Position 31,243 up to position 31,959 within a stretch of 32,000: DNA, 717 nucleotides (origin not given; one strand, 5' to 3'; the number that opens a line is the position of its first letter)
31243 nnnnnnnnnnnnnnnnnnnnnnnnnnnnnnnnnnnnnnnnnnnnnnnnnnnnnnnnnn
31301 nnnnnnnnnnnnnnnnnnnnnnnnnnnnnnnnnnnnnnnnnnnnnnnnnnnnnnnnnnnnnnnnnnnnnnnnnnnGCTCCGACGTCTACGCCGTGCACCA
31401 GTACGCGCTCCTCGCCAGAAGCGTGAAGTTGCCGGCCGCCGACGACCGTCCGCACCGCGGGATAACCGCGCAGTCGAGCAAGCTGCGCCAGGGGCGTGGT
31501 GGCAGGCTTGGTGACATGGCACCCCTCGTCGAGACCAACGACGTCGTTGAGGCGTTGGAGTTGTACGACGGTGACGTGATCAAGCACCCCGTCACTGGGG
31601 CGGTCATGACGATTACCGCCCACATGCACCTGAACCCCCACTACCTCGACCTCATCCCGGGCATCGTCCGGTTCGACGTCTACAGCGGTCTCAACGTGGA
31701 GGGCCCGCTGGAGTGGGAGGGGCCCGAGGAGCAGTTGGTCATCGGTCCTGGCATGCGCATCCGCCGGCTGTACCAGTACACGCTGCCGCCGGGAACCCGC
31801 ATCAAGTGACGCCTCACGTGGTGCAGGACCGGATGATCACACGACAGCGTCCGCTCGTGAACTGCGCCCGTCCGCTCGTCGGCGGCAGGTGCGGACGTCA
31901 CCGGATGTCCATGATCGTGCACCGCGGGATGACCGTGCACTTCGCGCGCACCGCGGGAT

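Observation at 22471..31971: Twelve same-strand copies of a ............-centred repeat partition 9.5 kb into orphan-gene cassettes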

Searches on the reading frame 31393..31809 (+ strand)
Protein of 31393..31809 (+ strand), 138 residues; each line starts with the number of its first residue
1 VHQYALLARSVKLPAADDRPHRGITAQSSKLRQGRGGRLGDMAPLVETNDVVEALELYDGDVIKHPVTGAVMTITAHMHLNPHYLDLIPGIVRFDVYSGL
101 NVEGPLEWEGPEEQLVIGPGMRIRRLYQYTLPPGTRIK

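Call 9: search_protein_families(library=pfam, proteins=[window:31393-31809:+], max_evalue=0.01)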
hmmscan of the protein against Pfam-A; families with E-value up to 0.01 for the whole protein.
window:31393-31809:+ (138 aa): 0 families

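Call 10: find_encoding_contigs(protein=window:31393-31809:+, flank=10000, max_places=6)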
Protein window:31393-31809:+ (138 aa): no gene with exactly this product is on record in the collection.
